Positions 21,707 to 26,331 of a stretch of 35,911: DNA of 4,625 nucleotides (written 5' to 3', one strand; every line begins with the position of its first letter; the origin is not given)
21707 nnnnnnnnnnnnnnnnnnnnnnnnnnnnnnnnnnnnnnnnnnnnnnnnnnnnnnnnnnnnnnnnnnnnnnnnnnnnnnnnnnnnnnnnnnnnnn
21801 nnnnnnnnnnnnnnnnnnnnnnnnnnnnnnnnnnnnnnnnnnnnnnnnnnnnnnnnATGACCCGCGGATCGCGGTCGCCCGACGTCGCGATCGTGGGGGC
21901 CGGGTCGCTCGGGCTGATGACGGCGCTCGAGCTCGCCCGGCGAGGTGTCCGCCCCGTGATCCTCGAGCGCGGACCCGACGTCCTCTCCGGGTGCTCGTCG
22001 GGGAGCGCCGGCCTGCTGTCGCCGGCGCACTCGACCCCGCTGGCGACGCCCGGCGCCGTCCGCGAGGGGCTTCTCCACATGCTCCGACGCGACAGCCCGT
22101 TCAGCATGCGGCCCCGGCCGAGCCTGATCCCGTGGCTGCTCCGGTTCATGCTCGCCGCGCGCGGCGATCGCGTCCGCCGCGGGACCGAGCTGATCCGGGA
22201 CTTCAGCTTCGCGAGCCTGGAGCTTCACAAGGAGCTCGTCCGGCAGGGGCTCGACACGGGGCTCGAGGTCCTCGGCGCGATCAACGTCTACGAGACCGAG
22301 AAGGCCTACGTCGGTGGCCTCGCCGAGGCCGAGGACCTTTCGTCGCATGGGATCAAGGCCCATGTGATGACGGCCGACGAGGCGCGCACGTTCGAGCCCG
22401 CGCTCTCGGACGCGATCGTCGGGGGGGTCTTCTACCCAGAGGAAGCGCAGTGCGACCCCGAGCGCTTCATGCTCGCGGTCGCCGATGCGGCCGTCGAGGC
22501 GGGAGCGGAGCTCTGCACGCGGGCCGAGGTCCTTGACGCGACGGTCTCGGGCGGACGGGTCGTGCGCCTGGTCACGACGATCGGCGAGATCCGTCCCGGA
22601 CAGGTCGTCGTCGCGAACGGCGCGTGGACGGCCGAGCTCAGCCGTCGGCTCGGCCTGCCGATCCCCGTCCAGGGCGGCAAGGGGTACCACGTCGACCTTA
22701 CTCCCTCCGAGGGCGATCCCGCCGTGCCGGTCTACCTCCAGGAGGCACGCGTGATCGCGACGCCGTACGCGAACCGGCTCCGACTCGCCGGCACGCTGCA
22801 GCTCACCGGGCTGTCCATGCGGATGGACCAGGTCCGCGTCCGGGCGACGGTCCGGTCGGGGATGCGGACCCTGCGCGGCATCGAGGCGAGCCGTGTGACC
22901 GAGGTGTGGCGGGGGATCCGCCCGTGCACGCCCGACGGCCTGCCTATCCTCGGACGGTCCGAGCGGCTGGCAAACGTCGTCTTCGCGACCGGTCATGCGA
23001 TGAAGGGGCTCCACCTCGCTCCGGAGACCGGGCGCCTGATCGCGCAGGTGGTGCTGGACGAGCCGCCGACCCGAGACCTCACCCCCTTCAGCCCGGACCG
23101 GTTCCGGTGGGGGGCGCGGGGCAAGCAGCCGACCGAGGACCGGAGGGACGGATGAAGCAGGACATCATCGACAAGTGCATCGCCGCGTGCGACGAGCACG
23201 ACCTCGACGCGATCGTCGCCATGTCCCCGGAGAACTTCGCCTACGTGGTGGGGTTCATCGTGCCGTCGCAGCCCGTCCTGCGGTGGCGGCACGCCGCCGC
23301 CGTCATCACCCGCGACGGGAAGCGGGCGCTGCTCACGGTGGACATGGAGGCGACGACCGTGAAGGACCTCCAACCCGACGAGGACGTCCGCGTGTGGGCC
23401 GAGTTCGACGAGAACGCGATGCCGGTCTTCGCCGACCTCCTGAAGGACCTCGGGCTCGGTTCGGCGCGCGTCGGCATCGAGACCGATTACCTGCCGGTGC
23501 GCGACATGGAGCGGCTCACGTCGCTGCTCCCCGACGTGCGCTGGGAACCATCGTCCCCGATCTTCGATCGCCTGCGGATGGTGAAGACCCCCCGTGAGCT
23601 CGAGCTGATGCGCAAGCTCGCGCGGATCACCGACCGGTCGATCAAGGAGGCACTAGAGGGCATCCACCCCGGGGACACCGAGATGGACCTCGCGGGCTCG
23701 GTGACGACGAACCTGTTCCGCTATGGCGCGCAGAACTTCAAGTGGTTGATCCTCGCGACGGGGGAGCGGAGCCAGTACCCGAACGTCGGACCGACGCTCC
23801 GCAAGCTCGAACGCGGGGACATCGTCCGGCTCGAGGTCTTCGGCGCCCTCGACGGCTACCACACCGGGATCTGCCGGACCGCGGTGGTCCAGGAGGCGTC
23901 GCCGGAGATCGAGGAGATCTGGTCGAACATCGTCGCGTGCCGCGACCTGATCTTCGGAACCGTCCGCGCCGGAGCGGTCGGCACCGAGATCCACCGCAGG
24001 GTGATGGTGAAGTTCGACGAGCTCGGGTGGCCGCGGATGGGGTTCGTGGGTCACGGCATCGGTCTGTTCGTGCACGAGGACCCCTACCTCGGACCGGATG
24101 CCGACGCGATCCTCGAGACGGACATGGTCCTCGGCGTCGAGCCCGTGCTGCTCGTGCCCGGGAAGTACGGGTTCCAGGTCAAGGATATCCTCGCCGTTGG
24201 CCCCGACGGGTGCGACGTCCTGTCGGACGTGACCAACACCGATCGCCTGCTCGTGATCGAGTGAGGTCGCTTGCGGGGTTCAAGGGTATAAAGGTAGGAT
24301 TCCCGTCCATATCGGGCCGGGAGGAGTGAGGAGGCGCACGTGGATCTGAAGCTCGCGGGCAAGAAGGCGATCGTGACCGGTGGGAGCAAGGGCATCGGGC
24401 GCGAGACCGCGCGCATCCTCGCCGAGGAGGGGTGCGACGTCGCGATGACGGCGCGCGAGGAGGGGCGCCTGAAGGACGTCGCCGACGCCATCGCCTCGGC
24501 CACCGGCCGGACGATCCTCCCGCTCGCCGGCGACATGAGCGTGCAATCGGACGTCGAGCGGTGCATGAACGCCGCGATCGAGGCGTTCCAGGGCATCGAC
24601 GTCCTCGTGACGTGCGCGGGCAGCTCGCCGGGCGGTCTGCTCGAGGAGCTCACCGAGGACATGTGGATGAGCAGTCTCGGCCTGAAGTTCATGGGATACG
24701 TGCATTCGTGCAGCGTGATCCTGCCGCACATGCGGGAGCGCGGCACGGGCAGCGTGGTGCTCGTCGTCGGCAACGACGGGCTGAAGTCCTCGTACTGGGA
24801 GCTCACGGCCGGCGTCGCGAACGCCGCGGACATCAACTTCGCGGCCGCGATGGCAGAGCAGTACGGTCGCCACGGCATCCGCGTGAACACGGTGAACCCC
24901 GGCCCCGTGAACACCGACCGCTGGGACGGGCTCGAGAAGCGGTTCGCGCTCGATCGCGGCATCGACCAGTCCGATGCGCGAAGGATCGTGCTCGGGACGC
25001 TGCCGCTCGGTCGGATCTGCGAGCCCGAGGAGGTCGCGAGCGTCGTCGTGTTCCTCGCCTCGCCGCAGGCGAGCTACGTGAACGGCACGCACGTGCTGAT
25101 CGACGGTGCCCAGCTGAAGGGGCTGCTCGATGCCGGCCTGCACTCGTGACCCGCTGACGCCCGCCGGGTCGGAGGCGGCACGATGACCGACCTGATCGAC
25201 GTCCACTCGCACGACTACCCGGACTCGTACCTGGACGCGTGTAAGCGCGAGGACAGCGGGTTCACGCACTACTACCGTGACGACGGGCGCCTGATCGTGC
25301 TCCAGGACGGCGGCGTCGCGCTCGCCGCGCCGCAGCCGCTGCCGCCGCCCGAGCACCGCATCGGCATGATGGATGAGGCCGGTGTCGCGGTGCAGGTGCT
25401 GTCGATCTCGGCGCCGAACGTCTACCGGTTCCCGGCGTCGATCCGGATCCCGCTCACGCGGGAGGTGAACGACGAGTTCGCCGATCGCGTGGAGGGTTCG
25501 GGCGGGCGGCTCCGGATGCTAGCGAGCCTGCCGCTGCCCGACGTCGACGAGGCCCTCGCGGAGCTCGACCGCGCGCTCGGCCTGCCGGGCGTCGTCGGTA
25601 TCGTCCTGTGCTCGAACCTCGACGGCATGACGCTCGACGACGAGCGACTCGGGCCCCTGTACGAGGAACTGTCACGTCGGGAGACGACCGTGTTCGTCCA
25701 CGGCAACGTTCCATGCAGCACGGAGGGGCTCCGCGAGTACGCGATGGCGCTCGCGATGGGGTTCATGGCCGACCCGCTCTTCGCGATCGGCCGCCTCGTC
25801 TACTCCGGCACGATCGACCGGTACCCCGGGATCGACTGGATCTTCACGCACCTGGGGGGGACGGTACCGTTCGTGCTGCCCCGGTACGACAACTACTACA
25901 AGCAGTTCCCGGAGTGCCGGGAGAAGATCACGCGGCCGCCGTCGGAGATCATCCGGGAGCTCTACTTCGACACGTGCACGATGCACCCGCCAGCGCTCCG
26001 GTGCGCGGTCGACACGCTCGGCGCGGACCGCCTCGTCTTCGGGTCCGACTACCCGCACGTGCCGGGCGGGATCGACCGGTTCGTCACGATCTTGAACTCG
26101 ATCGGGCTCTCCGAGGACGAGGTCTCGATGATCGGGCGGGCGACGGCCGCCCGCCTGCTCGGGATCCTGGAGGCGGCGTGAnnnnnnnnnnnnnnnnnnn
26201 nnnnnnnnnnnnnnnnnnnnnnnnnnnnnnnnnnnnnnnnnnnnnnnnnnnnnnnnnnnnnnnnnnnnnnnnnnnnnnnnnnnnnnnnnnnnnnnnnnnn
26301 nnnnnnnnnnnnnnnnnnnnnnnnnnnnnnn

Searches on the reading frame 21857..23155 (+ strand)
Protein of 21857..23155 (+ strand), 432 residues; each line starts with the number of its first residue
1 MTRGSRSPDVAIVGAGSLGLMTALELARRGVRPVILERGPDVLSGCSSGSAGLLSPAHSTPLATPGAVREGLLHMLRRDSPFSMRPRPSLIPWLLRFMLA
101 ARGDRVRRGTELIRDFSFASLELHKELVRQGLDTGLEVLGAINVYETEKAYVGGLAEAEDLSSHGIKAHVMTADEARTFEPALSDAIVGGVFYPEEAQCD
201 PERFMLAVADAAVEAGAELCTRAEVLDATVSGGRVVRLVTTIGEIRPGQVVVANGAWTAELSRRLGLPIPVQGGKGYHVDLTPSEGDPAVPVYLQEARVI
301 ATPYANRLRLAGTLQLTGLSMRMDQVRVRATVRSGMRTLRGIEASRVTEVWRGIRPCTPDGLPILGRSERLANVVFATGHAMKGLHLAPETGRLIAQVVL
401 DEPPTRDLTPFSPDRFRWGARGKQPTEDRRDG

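Call 6: search_protein_families(library=pfam, proteins=[window:21857-23155:+], max_evalue=0.01)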
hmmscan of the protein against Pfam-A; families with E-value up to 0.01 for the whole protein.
window:21857-23155:+ (432 aa): 9 families
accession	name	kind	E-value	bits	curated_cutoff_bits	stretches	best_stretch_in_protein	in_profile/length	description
PF01266.30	DAO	-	7.4e-65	220.2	27.9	1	9-397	1-352/353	FAD dependent oxidoreductase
PF01494.25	FAD_binding_3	-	8e-07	29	22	1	9-39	3-33/349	FAD binding domain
PF07992.20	Pyr_redox_2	-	6.6e-06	26.2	26.1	0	9-46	144-181/291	Pyridine nucleotide-disulphide oxidoreductase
PF00890.30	FAD_binding_2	-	5.6e-05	22.9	20.4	1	9-55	1-49/414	FAD binding domain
PF13450.12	NAD_binding_8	-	5.7e-05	23.7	21.9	1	12-47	1-35/68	NAD(P)-binding Rossmann-like domain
PF03486.20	HI0933_like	-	0.00035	20.5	50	1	9-43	2-36/244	HI0933-like protein Rossmann domain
PF12831.13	FAD_oxidored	-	0.00064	19.6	27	0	9-40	1-32/416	FAD dependent oxidoreductase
PF01946.23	Thi4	-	0.001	18.8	26.2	1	9-39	19-50/235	Thi4 family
PF00070.33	Pyr_redox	-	0.0012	19.7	22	1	10-45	2-37/82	Pyridine nucleotide-disulphide oxidoreductase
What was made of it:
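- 21857..23155 (+): FAD-dependent (D-amino-acid-dehydrogenase-like) oxidoreductase. Pfam DAO 220 bits (call 6).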

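Call 7: search_protein_families(library=ncbifam, proteins=[window:21857-23155:+], max_evalue=0.01)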
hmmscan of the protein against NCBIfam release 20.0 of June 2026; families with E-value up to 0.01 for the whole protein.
window:21857-23155:+ (432 aa): 60 families (the best 25 are shown)
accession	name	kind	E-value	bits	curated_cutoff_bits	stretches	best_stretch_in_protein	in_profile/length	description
NF001933.0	PRK00711.1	subfamily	5.1e-59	200.4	383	1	10-417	3-417/429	D-amino acid dehydrogenase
NF009074.0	PRK12409.1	equivalog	6.4e-40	137.6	494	1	9-402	3-406/410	D-amino acid dehydrogenase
TIGR02352.1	thiamin_ThiO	equivalog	3.1e-39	135.1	250.8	2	110-401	54-349/351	glycine oxidase ThiO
NF008425.0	PRK11259.1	equivalog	3.1e-22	79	257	1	120-417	69-376/377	N-methyl-L-tryptophan oxidase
NF040813.1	pro_dh_Thprot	equivalog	1.9e-19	70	600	1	242-408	207-357/362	D-proline dehydrogenase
TIGR01377.1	soxA_mon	subfamily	5.8e-16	58.2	479.65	2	161-273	113-215/381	amino oxidase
TIGR01373.1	soxB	subfamily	3.7e-14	52.4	529.45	1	157-419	132-402/407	sarcosine oxidase subunit beta family protein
TIGR03377.1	glycerol3P_GlpA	equivalog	1.9e-13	49.8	552.8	1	162-277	103-223/530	anaerobic glycerol-3-phosphate dehydrogenase subunit GlpA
NF002480.1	PRK01747.1-1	equivalog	3.6e-13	48.8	540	2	7-59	248-300/645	bifunctional tRNA (5-methylaminomethyl-2-thiouridine)(34)-methyltransferase MnmC2/FAD-dependent 5-carboxymethylaminomethyl-2-thiouridine(34)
TIGR03197.1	MnmC_Cterm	equivalog_domain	2.4e-12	46.7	174.2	2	9-57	1-49/400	FAD-dependent 5-carboxymethylaminomethyl-2-thiouridine(34) oxidoreductase MnmC1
NF008313.0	PRK11101.1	equivalog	1.2e-11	43.9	425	1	162-275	112-230/548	anaerobic glycerol-3-phosphate dehydrogenase subunit A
TIGR03364.1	HpnW_proposed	hypoth_equivalog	1e-10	41.2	285.1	2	9-41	2-34/365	TIGR03364 family FAD-dependent oxidoreductase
TIGR03329.1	Phn_aa_oxid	hypoth_equivalog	1.3e-09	37.4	632.8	1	109-262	91-241/460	putative aminophosphonate oxidoreductase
NF050086.1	pipecolate_AmaA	exception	2.2e-08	33.2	600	1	5-54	23-71/425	L-pipecolate oxidase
NF004780.0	PRK06126.1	subfamily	2.9e-07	29.2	445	1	7-39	8-40/552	hypothetical protein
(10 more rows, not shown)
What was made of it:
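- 21857..23155 (+): NF001933 200 bits, below its cut-off (call 7).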

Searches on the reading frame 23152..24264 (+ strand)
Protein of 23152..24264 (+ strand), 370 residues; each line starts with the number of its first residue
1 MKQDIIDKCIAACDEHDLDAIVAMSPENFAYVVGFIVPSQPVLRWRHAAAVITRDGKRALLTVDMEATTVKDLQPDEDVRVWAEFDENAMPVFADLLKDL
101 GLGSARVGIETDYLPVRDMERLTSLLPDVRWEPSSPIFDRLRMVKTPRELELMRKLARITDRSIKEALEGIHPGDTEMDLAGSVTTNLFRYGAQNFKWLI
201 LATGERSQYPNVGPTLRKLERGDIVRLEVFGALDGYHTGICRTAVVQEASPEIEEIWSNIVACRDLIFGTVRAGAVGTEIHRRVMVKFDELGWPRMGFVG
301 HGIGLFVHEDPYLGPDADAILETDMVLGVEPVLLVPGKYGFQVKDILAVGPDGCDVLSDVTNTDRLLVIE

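Call 23: search_protein_families(library=ncbifam, proteins=[window:23152-24264:+], max_evalue=0.00001)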
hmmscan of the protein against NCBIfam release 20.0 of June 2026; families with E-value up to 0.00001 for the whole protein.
window:23152-24264:+ (370 aa): 10 families
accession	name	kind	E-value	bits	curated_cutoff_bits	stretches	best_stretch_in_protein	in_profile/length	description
NF040821.1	dipep_PepQ_Arch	equivalog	3.9e-25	88.6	630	1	7-367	4-345/346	Xaa-Pro dipeptidase PepQ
NF007310.0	PRK09795.1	equivalog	4.4e-23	81.7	393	1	136-363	119-354/361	aminopeptidase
NF038259.1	ectoine_DoeA_2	exception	8.1e-22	77.5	575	1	13-356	25-375/386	ectoine hydrolase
NF011173.0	PRK14575.1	equivalog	2.2e-20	73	850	1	93-360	127-398/406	putative peptidase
NF011720.0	PRK15173.1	subfamily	2.2e-19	69.7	420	1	92-359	63-334/343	peptidase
NF011174.0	PRK14576.1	subfamily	1.1e-17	64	487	1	97-360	130-397/405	putative endopeptidase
TIGR02993.1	ectoine_eutD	equivalog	4.6e-13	49.1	613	1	6-361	15-384/391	ectoine hydrolase DoeA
TIGR00500.1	met_pdase_I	equivalog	1.3e-12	47.8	171.35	1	216-334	81-204/247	type I methionyl aminopeptidase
NF008131.0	PRK10879.1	equivalog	3e-12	46.1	465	1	136-272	165-303/438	Xaa-Pro aminopeptidase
NF008970.0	PRK12318.1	equivalog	1.6e-06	27.6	267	1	189-339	97-250/291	methionyl aminopeptidase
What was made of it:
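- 23152..24264 (+): M24 creatinase/Xaa-Pro-peptidase-family hydrolase. NCBIfam PepQ/DoeA-type hits, all below cut-off (call 23).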

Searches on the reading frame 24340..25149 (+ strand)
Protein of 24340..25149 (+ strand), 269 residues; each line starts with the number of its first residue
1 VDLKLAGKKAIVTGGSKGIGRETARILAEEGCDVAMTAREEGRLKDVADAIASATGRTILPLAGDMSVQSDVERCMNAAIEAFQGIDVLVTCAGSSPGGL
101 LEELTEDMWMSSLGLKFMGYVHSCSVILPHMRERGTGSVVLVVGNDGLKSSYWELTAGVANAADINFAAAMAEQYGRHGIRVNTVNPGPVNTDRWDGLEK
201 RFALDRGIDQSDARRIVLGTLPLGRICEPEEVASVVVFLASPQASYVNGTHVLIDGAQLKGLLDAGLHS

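Call 23: search_protein_families(library=ncbifam, proteins=[window:24340-25149:+], max_evalue=0.00001)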
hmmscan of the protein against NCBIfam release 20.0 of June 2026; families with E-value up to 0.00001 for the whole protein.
window:24340-25149:+ (269 aa): 218 families (the best 25 are shown)
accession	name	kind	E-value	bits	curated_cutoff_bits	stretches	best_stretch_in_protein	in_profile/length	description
NF004779.0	PRK06125.1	subfamily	4.1e-63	213.3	261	1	1-257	1-252/259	short-chain dehydrogenase/reductase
NF005095.0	PRK06523.1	subfamily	1.8e-50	171.9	231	1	3-260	6-259/261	oxidoreductase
NF005559.1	PRK07231.1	subfamily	2.2e-50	171.5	215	1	5-259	2-248/249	glucose 1-dehydrogenase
NF052558.1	MBtsdlDhBudC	equivalog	3.3e-45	154.6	270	1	6-257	2-240/250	meso-2,3-butanediol dehydrogenase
NF004791.0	PRK06138.1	equivalog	2.7e-43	148.1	312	1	4-258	2-249/252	SDR family oxidoreductase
NF005469.0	PRK07063.1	equivalog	2.8e-42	145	306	1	4-258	4-254/260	SDR family oxidoreductase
NF005681.0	PRK07478.1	subfamily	4.8e-41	140.8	267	1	4-257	3-248/254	SDR family oxidoreductase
NF009468.0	PRK12826.1-4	equivalog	8.1e-41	140.4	318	1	4-259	4-248/256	SDR family oxidoreductase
NF009466.0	PRK12826.1-2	subfamily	8.6e-41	140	222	1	8-258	4-244/248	3-oxoacyl-ACP reductase FabG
NF005468.0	PRK07062.1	equivalog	1.4e-40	139.5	266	1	1-256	2-259/265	SDR family oxidoreductase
TIGR03971.1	SDR_subfam_1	subfamily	1e-39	136.5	300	1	5-258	1-268/271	mycofactocin-coupled SDR family oxidoreductase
NF006070.0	PRK08213.1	subfamily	1.9e-39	135.8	279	1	4-257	9-255/259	gluconate 5-dehydrogenase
NF004202.0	PRK05653.2-2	equivalog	3.5e-39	134.9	333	1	4-259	4-248/259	3-oxoacyl-ACP reductase FabG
NF004203.0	PRK05653.2-4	subfamily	1.8e-38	132.5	313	1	4-258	3-256/260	3-oxoacyl-ACP reductase FabG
NF004198.0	PRK05653.1-3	equivalog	1.8e-38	132.4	296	1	4-256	4-244/248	3-oxoacyl-ACP reductase FabG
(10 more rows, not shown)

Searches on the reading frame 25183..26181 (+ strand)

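Call 23: search_protein_families(library=ncbifam, proteins=[window:25183-26181:+], max_evalue=0.00001)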
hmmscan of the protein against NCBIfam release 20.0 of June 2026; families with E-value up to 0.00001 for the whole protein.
window:25183-26181:+ (332 aa): 0 families

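Call 70: search_protein_families(library=pfam, proteins=[window:25183-26181:+], max_evalue=0.001)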
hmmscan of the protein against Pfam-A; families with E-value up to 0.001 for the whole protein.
window:25183-26181:+ (332 aa): 1 family
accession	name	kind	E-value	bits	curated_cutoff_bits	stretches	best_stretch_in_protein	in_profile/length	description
PF04909.20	Amidohydro_2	-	8.2e-37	128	26.4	1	5-328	1-289/289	Amidohydrolase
